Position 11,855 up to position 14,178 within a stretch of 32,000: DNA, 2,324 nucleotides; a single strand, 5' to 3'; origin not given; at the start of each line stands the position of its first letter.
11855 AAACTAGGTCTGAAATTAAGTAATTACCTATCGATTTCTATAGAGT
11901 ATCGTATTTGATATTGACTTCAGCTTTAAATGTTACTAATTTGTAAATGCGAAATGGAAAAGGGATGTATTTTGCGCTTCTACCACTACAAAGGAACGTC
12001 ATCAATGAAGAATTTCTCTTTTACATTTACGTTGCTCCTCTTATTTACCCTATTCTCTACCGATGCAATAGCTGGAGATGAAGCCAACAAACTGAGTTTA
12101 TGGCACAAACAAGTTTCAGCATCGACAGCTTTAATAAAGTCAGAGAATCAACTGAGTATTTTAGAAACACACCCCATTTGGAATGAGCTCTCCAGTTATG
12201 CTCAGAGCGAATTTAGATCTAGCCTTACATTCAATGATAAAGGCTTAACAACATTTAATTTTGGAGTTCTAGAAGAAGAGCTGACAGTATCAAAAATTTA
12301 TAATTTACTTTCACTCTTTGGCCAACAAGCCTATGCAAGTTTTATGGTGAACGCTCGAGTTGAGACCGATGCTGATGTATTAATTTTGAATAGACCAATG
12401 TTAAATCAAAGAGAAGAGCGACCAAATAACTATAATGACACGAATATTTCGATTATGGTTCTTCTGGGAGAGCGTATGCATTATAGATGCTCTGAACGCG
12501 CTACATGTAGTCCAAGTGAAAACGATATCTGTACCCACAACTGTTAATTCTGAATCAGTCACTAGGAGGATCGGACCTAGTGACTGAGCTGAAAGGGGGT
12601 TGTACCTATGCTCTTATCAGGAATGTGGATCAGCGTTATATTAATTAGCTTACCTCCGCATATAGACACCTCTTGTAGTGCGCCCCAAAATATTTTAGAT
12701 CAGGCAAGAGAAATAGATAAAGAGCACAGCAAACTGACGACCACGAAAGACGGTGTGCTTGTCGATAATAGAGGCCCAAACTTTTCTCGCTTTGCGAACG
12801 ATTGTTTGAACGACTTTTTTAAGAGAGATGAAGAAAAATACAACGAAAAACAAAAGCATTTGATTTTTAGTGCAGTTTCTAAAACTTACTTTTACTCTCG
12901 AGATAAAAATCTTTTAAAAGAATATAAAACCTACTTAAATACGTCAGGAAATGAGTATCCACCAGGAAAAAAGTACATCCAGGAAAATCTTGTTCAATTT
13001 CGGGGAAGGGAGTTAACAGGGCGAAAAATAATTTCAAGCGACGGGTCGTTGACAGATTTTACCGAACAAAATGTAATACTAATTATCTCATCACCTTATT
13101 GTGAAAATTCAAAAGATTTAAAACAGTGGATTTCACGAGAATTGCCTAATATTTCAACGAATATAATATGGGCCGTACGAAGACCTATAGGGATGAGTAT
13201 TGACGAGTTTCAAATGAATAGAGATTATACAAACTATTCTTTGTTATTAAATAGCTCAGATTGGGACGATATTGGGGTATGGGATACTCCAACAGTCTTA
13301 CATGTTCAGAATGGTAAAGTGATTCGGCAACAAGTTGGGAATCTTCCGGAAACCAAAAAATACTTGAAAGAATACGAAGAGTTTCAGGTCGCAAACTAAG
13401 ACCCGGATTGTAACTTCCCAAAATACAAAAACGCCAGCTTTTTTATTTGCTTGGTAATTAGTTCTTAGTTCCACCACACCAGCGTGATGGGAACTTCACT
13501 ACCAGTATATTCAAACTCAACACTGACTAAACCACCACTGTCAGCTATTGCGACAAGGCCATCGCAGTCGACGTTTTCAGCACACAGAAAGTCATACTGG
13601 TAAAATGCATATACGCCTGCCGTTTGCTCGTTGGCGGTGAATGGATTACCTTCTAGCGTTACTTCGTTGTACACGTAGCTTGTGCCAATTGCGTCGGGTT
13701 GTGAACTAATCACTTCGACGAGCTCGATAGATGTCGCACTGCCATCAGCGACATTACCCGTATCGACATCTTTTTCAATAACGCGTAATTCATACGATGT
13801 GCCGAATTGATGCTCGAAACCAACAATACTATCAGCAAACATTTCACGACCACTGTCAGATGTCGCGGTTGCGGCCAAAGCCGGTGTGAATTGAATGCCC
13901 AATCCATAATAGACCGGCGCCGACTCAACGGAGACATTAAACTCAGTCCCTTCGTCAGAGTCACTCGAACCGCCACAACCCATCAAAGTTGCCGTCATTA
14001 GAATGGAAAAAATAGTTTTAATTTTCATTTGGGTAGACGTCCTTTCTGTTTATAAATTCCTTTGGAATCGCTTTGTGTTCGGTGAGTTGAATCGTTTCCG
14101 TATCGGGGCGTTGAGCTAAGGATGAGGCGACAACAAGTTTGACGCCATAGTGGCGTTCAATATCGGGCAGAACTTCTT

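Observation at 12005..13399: Orphan gene pair: Sec-exported protein with a terminal C-x5-C-x7-C-x3-C tail plus a signal-anchored CxxS thioredoxin-fold protein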

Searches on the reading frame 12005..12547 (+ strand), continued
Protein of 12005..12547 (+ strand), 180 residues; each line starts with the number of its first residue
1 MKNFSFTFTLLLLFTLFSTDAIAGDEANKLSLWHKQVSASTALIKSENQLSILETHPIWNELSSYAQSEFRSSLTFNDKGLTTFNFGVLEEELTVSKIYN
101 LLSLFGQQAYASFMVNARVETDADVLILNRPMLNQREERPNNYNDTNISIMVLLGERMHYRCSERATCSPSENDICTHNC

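Call 99: search_protein_families(library=phrogs, proteins=[window:12005-12547:+, P0009, P0006, P0091], max_evalue=1)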
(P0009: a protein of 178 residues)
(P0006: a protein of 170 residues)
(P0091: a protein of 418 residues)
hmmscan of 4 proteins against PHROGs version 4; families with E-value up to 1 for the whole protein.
window:12005-12547:+ (180 aa): 0 families

P0009 (178 aa): 0 families

P0006 (170 aa): 1 family
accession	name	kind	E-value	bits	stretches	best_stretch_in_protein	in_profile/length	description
phrog_19862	-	unknown function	0.045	15.1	1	73-93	31-51/58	-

P0091 (418 aa): 0 families

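Call 109: fold_search(model_id=the predicted structure, library=viral)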
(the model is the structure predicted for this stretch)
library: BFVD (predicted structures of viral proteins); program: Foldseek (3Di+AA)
matches with E <= 10: 32; with E <= 0.001: 0
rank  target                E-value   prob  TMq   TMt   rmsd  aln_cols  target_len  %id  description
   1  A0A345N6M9            1.6e+00  0.04  0.17  0.19  13.7       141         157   15  (no name in the UniProt tables at hand)
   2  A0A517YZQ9            2.1e+00  0.03  0.13  0.14  17.3       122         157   12  (no name in the UniProt tables at hand)
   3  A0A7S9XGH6            2.3e+00  0.03  0.12  0.13  27.2       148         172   12  Uncharacterized protein [Virus NIOZ-UU159]
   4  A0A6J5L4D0            2.9e+00  0.06  0.16  0.06  10.1        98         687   18  Bacteriophage/Gene transfer agent portal protein [uncultured Caudovirales phage]
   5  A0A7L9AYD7            2.9e+00  0.02  0.15  0.16  16.5       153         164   10  Sulfhydryl oxidase [Pyramimonas orientalis virus 01B]
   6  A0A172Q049            3.4e+00  0.01  0.09  0.07  18.7       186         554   16  Uncharacterized protein [Acinetobacter phage vB_AbaM_ME3]
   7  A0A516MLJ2            3.9e+00  0.04  0.15  0.13  10.0        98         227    8  (no name in the UniProt tables at hand)
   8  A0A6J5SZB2            3.9e+00  0.02  0.13  0.12  14.1       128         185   11  Uncharacterized protein [uncultured Caudovirales phage]
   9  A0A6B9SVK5            4.4e+00  0.05  0.17  0.26  10.7        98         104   13  Uncharacterized protein [Vibrio phage VH1_2019]
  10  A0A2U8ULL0            5.2e+00  0.03  0.19  0.20  10.8       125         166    9  (no name in the UniProt tables at hand)
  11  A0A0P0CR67            5.2e+00  0.01  0.15  0.18  12.2       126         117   13  (no name in the UniProt tables at hand)
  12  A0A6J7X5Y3            5.2e+00  0.01  0.13  0.10  16.7       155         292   16  Uncharacterized protein [uncultured Caudovirales phage]
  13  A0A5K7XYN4            5.5e+00  0.02  0.16  0.13  11.4        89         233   15  Uncharacterized protein [Abalone asfa-like virus]
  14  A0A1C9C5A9            5.5e+00  0.02  0.19  0.11  13.6       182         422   12  Uncharacterized protein [Heterosigma akashiwo virus 01]
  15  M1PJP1                5.5e+00  0.02  0.17  0.13  13.4       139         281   11  (no name in the UniProt tables at hand)
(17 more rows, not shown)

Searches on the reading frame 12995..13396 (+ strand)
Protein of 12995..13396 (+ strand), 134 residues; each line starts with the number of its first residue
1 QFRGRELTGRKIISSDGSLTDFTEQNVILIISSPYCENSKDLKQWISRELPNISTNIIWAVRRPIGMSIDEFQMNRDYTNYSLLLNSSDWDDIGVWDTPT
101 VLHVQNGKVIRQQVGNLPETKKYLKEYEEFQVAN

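Call 19: find_homologous_proteins(query=A3, max_evalue=0.01)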
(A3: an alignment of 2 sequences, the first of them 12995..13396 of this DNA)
Query A3 (2 sequences) (134 aa, profile of the alignment): 1 proteins with E <= 0.01 among 565 candidates.
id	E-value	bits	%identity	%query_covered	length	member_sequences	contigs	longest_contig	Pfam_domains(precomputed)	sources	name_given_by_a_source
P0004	3.7e-77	275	23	66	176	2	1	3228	-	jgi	-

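Call 78: find_related_loci(query=A9, collection=metagenome_contigs, flank=3000)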
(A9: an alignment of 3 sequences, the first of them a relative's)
Query A9 (176 aa) in metagenome_contigs; peptide patterns used: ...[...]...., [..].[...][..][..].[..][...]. (x = any residue, [..] = any of these).
96 stretches matched a pattern; 3 encode a relative of the query (tblastn E <= 1e-3); 3 distinct loci.
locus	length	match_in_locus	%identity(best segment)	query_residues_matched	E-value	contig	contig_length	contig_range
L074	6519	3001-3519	47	1-172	1e-53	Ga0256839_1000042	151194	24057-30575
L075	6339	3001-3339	40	60-172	2e-28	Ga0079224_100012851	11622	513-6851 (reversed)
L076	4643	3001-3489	34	5-172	6e-28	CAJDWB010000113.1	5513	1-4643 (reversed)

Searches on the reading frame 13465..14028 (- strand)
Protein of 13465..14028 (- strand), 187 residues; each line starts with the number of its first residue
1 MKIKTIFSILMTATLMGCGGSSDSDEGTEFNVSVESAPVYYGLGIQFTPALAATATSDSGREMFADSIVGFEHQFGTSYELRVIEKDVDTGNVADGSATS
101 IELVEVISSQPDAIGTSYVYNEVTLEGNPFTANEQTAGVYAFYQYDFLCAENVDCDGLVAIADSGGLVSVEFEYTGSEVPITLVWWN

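Call 4: search_protein_families(library=pfam, proteins=[window:13465-14028:-], max_evalue=10)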
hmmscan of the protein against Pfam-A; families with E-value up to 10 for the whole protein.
window:13465-14028:- (187 aa): 1 family
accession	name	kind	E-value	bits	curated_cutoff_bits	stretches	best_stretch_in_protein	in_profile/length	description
PF14302.11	DUF4377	-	5.1e-08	33.2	25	1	62-108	29-74/75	Domain of unknown function (DUF4377)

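Call 5: search_protein_families(library=ncbifam, proteins=[window:13465-14028:-], max_evalue=10)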
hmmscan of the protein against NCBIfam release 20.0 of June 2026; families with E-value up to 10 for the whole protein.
window:13465-14028:- (187 aa): 0 families
